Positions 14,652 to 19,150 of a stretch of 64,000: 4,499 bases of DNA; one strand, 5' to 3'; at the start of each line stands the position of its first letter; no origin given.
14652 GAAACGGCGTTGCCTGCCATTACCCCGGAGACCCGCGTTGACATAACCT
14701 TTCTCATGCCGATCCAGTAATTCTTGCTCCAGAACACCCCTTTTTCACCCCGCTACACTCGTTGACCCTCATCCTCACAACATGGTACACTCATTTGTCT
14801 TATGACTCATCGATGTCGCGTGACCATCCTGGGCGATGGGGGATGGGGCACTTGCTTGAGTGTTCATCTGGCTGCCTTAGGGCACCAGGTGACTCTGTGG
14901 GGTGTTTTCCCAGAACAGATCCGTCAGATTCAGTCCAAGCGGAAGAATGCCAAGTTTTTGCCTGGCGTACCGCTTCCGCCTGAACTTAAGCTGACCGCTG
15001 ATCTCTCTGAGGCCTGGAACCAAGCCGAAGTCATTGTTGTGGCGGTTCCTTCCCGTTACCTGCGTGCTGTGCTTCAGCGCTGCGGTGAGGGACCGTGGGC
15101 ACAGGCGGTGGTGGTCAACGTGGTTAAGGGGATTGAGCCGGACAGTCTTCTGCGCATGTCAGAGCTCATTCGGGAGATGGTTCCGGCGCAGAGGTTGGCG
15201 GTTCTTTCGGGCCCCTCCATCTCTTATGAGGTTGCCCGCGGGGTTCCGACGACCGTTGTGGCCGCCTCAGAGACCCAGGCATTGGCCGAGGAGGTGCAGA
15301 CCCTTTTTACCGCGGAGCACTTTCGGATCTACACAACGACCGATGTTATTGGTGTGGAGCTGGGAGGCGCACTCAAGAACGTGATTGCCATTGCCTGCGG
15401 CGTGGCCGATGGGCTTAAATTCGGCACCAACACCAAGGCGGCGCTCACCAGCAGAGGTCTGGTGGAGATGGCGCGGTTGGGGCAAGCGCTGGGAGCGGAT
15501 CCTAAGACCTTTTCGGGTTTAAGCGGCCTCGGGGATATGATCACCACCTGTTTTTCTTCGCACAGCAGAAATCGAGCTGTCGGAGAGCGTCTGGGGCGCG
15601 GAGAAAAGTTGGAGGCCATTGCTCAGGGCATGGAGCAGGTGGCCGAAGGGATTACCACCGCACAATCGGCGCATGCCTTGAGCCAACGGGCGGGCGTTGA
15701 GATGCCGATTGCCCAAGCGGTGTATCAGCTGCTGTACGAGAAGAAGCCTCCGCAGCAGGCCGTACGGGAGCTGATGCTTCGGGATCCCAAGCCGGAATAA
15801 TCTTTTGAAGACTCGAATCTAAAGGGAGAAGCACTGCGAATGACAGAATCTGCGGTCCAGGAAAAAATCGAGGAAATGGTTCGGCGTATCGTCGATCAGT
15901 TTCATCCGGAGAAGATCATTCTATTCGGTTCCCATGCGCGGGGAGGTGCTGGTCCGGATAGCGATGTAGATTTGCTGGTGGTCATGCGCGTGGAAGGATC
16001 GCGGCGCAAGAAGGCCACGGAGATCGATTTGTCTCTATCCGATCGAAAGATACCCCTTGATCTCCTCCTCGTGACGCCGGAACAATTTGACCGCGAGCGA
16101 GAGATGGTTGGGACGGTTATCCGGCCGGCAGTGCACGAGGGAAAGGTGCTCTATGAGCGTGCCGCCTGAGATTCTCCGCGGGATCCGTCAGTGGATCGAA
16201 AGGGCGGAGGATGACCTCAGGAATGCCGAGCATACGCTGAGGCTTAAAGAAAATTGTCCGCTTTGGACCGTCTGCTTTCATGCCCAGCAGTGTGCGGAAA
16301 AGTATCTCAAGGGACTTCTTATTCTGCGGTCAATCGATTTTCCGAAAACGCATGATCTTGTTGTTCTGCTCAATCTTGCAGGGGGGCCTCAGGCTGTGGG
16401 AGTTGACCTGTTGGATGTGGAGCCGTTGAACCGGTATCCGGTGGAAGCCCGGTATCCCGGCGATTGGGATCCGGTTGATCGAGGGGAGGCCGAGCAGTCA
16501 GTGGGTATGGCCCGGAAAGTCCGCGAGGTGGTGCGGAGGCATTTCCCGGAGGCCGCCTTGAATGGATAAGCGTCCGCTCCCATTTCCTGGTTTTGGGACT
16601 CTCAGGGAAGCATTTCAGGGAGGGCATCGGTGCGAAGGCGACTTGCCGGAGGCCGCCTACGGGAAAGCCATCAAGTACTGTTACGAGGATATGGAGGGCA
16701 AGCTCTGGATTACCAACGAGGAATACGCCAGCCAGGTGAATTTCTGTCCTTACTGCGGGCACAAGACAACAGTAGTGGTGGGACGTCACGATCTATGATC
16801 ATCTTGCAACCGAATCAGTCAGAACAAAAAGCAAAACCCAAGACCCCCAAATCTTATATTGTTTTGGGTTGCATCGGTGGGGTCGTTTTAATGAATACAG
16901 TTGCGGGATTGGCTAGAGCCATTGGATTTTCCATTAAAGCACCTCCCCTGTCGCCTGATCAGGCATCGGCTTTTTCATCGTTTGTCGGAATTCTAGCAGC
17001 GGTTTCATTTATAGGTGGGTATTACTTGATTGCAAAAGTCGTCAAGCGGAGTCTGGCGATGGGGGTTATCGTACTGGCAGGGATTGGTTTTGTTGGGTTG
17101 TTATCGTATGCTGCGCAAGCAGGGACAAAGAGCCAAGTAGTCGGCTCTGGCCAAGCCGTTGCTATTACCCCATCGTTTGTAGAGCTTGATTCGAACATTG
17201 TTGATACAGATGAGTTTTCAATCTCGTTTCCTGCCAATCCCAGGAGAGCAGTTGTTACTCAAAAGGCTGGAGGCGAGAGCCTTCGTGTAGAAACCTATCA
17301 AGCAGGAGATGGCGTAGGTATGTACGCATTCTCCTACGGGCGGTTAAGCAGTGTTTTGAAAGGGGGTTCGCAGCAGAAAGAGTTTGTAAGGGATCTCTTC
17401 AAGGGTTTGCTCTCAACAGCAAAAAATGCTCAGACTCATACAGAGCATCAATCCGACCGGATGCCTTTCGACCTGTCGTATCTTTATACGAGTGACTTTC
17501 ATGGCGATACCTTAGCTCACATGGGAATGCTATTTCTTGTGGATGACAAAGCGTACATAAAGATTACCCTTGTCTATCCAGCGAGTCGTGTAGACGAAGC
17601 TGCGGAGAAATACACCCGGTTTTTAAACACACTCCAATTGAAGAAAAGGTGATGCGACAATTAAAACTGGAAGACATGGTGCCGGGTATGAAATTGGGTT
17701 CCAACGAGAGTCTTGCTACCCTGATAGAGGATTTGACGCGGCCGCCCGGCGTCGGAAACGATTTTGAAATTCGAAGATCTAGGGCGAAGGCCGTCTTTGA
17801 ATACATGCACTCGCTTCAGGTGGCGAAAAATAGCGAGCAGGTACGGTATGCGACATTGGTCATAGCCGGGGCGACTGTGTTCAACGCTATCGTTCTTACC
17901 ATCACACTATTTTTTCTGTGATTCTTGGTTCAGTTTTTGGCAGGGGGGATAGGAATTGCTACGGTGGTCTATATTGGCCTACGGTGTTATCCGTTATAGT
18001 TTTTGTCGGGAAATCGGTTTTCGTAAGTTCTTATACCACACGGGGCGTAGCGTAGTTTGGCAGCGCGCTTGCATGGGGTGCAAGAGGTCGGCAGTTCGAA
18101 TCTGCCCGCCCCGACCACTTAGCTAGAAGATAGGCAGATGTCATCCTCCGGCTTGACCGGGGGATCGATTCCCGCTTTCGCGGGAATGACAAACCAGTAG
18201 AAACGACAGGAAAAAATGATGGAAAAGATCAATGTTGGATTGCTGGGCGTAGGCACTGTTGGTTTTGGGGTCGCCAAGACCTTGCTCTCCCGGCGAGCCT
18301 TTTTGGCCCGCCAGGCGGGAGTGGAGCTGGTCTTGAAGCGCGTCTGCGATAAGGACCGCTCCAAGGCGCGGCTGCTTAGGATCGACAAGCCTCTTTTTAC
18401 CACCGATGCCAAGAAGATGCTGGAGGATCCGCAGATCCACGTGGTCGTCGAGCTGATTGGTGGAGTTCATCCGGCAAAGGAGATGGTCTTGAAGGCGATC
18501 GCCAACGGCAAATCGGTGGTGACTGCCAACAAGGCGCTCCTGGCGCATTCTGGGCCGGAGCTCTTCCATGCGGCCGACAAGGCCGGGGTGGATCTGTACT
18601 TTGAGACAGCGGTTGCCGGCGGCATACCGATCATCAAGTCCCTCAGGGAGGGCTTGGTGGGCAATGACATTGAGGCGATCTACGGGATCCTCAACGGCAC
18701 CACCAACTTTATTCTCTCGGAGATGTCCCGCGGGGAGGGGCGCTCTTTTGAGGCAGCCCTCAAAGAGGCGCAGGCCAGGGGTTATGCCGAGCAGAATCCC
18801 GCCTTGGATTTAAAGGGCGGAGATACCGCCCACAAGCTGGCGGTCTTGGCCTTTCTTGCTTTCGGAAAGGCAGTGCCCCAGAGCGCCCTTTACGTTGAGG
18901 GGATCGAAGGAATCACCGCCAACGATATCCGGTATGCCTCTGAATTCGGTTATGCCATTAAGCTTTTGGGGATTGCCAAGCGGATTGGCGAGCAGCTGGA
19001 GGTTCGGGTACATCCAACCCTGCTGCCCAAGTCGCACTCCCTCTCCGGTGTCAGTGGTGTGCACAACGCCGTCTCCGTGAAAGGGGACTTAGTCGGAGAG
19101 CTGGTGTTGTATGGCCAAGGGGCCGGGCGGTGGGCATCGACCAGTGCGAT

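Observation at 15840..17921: MNT/HEPN pair followed by three overlapping low-GC genes of unknown function, directly upstream of tRNA-Pro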

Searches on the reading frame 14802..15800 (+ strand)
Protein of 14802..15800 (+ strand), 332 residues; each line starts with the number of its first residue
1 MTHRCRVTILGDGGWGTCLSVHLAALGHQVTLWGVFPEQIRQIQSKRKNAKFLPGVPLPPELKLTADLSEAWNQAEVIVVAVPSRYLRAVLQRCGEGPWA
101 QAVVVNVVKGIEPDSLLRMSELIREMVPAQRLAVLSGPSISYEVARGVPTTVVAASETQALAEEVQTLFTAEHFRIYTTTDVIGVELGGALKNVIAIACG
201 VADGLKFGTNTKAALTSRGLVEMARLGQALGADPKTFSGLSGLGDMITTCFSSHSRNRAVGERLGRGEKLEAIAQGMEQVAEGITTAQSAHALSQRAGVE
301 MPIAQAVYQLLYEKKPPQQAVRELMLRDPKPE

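Call 21: find_encoding_contigs(protein=window:14802-15800:+, flank=10000, max_places=6)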
Protein window:14802-15800:+ (332 aa): 1 contig read that carries it; 1 place shown.
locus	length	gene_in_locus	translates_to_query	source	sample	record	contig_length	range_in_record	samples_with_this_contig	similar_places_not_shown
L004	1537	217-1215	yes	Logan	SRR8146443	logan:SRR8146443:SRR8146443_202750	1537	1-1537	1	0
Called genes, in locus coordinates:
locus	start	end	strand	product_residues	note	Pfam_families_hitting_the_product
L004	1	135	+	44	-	?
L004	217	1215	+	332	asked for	PF01210:NAD_Gly3P_dh_N, PF03807:F420_oxidored (weak), PF07479:NAD_Gly3P_dh_C, PF20618:GPD_NAD_C_bact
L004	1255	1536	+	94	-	?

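Call 22: find_related_loci(query=window:14802-15800:+, collection=genome_contigs, flank=8000)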
Query window:14802-15800:+ (332 aa) in genome_contigs; peptide patterns used: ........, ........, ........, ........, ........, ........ (x = any residue, [..] = any of these).
67 stretches matched a pattern; 18 encode a relative of the query (tblastn E <= 1e-3); 18 distinct loci.
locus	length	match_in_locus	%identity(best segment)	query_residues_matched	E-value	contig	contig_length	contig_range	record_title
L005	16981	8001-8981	60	6-332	2e-133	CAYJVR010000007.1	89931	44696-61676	MAG TPA_asm: uncultured Planctomycetia bacterium isolate ERP125453_co1_218 genome assembly, contig: NODE_130_length_8993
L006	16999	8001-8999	56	1-332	6e-123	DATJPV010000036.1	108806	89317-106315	MAG TPA_asm: Patescibacteria group bacterium isolate SMAG_U14922 k141_4815927, whole genome shotgun sequence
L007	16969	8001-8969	52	4-325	6e-116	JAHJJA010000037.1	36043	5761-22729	MAG: Candidatus Omnitrophota bacterium isolate Modern_marine_rock_biofilm.mb.15 Modern_marine_rock.mb.15_k141_216051, wh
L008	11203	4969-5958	52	4-332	1e-112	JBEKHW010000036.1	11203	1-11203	MAG: Candidatus Omnitrophota bacterium isolate SPRUCE 286 SPRUCE_286_36, whole genome shotgun sequence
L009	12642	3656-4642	50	6-332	8e-113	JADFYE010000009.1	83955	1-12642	MAG: Candidatus Omnitrophota bacterium isolate nDJH6bin14 nDJH6_bin14_NODE_9_length_83955_cov_7.033438, whole genome sho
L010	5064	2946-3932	53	6-332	1e-112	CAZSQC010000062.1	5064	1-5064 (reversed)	MAG TPA_asm: uncultured Planctomycetales bacterium isolate SRP278252_co2_861 genome assembly, contig: NODE_35907_length_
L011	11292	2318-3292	52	7-332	1e-110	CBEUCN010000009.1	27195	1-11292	MAG TPA_asm: uncultured bacterium isolate SRR24791474_binner13_Refined_21 genome assembly, contig: ERZ25515408.396, whol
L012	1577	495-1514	51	1-332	6e-117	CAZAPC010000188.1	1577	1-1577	MAG TPA_asm: uncultured Planctomycetales bacterium isolate SRP098346_co1_103 genome assembly, contig: NODE_157285_length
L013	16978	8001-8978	48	6-332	8e-103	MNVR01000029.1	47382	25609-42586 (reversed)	MAG: Candidatus Omnitrophica bacterium CG1_02_44_16 cg1_0.2_scaffold_375_c, whole genome shotgun sequence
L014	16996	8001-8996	48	2-332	5e-102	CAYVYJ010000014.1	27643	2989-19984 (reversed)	MAG TPA_asm: uncultured Planctomycetia bacterium isolate SRP167671_co1_67 genome assembly, contig: NODE_1931_length_2764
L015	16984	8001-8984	48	6-332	2e-100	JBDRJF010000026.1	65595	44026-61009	MAG: Candidatus Omnitrophota bacterium isolate MEGAHIT-group-1.630 k141_13772998, whole genome shotgun sequence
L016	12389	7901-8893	48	1-332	2e-100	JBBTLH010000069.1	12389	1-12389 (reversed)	MAG: Candidatus Omnitrophota bacterium isolate H51-bin162_1 H51_bin162_1_000000000069, whole genome shotgun sequence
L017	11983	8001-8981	49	7-332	5e-100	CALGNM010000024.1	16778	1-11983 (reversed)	MAG TPA_asm: uncultured bacterium isolate SRR6007444_bin.93_CONCOCT_v1.1_MAG genome assembly, contig: ERZ724098.1741, wh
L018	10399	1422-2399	50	6-332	4e-97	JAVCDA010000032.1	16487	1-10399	MAG: Candidatus Saelkia tenebricola isolate MAG_3300035698_749 Ga0374944_490790, whole genome shotgun sequence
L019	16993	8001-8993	53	3-332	3e-117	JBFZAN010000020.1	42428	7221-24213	MAG: Candidatus Omnitrophota bacterium isolate PPR_0468 k121_1061269, whole genome shotgun sequence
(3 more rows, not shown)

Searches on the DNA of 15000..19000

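Call 63: search_rna_families(source=window, start=15000, end=19000, threshold=evalue, max_evalue=1)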
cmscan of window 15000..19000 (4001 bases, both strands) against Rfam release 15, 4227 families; matches with E-value up to 1: 3.
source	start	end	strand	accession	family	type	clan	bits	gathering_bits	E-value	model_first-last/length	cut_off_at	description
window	18041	18114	+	RF00005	tRNA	Gene; tRNA;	CL00001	59.6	29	1.4e-11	1-71/71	no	tRNA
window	18125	18197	-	RF02748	FtrB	Gene; sRNA;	-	27.4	66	0.17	1-115/115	no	Francisella sRNA B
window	18789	18830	-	RF03189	mir-1175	Gene; miRNA;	-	24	51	0.026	16-57/72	no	mir-1175 microRNA precursor family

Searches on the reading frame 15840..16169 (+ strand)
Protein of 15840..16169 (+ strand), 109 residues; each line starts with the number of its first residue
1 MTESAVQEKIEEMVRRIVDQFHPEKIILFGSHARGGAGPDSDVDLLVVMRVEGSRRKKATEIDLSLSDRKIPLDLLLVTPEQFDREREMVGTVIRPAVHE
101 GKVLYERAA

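Call 4: search_protein_families(library=pfam, proteins=[window:15840-16169:+], max_evalue=1)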
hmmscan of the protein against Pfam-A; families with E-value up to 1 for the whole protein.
window:15840-16169:+ (109 aa): 7 families
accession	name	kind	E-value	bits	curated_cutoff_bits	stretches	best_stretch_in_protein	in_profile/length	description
PF01909.29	NTP_transf_2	-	4.8e-13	49.7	21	1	14-86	4-82/93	Nucleotidyltransferase domain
PF18765.7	Polbeta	-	4.6e-10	40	26.9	1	18-107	8-90/93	Polymerase beta, Nucleotidyltransferase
PF22600.2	MTPAP-like_central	-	4.8e-05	23.9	27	1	5-62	24-78/139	Poly(A) RNA polymerase, mitochondrial-like, central palm domain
PF10620.15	MdcG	-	0.024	15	26.5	1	39-81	50-91/121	Phosphoribosyl-dephospho-CoA transferase MdcG C-terminal domain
PF14792.12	DNA_pol_B_palm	-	0.056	14.1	25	1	8-60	8-60/113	DNA polymerase beta palm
PF20750.3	PAP_NTPase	-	0.1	12.9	27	1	24-68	75-119/194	Poly(A) polymerase nucleotidyltransferase domain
PF18273.6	T3RM_EcoP15I_C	-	0.27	12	25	1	5-32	46-75/97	Type III R-M EcoP15I C-terminal domain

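Call 5: search_protein_families(library=padloc, proteins=[window:15840-16169:+], max_evalue=1)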
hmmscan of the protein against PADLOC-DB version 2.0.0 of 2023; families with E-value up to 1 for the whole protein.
window:15840-16169:+ (109 aa): 13 families
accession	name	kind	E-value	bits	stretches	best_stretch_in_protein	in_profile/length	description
PDLC04903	PDC-S09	-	3.2e-12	44.7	1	23-88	26-95/108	-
PDLC04907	PDC-S09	-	2e-11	42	1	3-68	7-69/114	-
PDLC04902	PDC-S09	-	1.4e-10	39.4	1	8-62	6-60/97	-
PDLC04904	PDC-S09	-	3.4e-10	38.1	1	5-53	7-55/104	-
PDLC04906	PDC-S09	-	8.2e-10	37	1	1-69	1-70/98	-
PDLC04905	PDC-S09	-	1.1e-05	23.7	1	6-54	5-53/101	-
PDLC04368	PDC-M05A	-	7.5e-05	20.6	1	7-52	93-137/201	-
PDLC04369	PDC-M05A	-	0.0017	16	1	14-49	95-129/201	-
PDLC00823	Cyclase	-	0.0037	14.9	1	3-58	23-79/285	oligonucleotide-cyclase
PDLC04778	PDC-M70A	-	0.0059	14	1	7-63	33-89/355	-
PDLC00769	Cyclase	-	0.006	14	1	3-51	21-76/261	oligonucleotide-cyclase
PDLC00809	Cyclase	-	0.024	12.2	1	5-54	24-73/295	oligonucleotide-cyclase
PDLC00802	Cyclase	-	0.032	11.4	1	18-68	48-100/332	oligonucleotide-cyclase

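Call 6: search_protein_families(library=ncbifam, proteins=[window:15840-16169:+], max_evalue=1)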
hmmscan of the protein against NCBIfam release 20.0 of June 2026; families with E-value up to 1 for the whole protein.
window:15840-16169:+ (109 aa): 20 families
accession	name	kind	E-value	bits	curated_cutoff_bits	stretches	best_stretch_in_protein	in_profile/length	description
NF047752.1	MntA_antitoxin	equivalog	2.4e-08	33.8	60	1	21-69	5-52/106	type VII toxin-antitoxin system MntA family adenylyltransferase antitoxin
NF051895.1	anti_phage_HalB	equivalog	4.8e-07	29.6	190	1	26-66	2-42/211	anti-phage Hailong system nucleotidyltransferase HalB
NF012212.1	ANT_9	subfamily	3.3e-05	23.3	340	1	25-60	23-58/249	aminoglycoside nucleotidyltransferase ANT(9)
NF053581.1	ANT_3pp_Ic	exception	8.6e-05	22.2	545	1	8-55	14-60/265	aminoglycoside nucleotidyltransferase ANT(3'')-Ic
NF010309.0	PRK13746.1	subfamily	9.3e-05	21.9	193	1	8-57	11-62/263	aminoglycoside adenylyltransferase family protein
NF033220.1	ANT_3pp_II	equivalog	0.00018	21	400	1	25-59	24-60/258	ANT(3'')-II family aminoglycoside nucleotidyltransferase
NF045909.1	ANT_9_Ic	equivalog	0.0021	17.4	505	1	26-63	30-67/259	aminoglycoside nucleotidyltransferase ANT(9)-Ic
NF012157.0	ANT_3pp_I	equivalog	0.0022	17.4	375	1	24-53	23-52/256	AadA family aminoglycoside 3''-O-nucleotidyltransferase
NF033061.1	ANT_4p_I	equivalog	0.007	16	350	1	7-59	12-66/253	ANT(4')-I family aminoglycoside nucleotidyltransferase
NF045972.1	ANT_3pp_I_Serra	equivalog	0.012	15.4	500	1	25-60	29-64/261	ANT(3'')-I family aminoglycoside adenylyltransferase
NF001265.0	PRK00227.1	equivalog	0.012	13.8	799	1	6-83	7-86/693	[protein-PII] uridylyltransferase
NF000181.1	ANT_4p_Ia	exception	0.015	14.7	500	1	8-54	14-62/253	aminoglycoside O-nucleotidyltransferase ANT(4')-Ia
NF012135.0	ANT_3pp_9_crypt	exception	0.027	14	560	1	24-60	29-65/262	cryptic aminoglycoside nucleotidyltransferase ANT(3'')/ANT(9)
NF033126.1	ANT_3pp_AadA1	exception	0.044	13.3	587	1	9-53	7-53/258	ANT(3'')-Ia family aminoglycoside nucleotidyltransferase AadA1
NF041117.1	CBASS_cyclase_b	equivalog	0.046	13.3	200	1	4-59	16-74/275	CBASS oligonucleotide cyclase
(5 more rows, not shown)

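Call 9: search_protein_families(library=phrogs, proteins=[window:15840-16169:+], max_evalue=1)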
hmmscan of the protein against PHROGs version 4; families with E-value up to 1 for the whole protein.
window:15840-16169:+ (109 aa): 5 families
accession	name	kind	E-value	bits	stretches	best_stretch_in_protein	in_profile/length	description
phrog_32942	-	unknown function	0.00091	19.5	1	6-62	24-78/332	-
phrog_24076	-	unknown function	0.0033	17.9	1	26-66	6-46/229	-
phrog_18746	-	unknown function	0.02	15.3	1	2-50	25-74/299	-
phrog_388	-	DNA, RNA and nucleotide metabolism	0.056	13.5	1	27-49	42-64/351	nucleotidyltransferase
phrog_28438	-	unknown function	0.15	12.1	1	21-63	17-59/289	-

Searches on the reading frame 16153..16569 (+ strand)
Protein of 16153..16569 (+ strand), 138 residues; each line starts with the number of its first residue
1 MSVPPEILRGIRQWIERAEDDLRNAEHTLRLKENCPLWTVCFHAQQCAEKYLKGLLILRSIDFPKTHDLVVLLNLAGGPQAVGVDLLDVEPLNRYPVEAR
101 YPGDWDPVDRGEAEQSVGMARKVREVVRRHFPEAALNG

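Call 4: search_protein_families(library=pfam, proteins=[window:16153-16569:+], max_evalue=1)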
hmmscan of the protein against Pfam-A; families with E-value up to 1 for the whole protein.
window:16153-16569:+ (138 aa): 2 families
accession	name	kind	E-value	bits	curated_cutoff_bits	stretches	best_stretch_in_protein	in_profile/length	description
PF05168.19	HEPN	-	2.8e-24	86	22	1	12-129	2-116/117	HEPN domain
PF03603.18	DNA_III_psi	-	0.15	12.8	22.2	1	10-62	12-61/127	DNA polymerase III psi subunit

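Call 5: search_protein_families(library=padloc, proteins=[window:16153-16569:+], max_evalue=1)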
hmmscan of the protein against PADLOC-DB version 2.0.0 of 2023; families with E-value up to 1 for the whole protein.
window:16153-16569:+ (138 aa): 0 families

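Call 6: search_protein_families(library=ncbifam, proteins=[window:16153-16569:+], max_evalue=1)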
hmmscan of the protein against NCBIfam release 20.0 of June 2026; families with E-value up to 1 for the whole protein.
window:16153-16569:+ (138 aa): 0 families

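Call 9: search_protein_families(library=phrogs, proteins=[window:16153-16569:+], max_evalue=1)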
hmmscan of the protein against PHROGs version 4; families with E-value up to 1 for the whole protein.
window:16153-16569:+ (138 aa): 1 family
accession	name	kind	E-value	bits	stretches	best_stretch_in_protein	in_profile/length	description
phrog_27524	-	unknown function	0.088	14.3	0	9-49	67-107/117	-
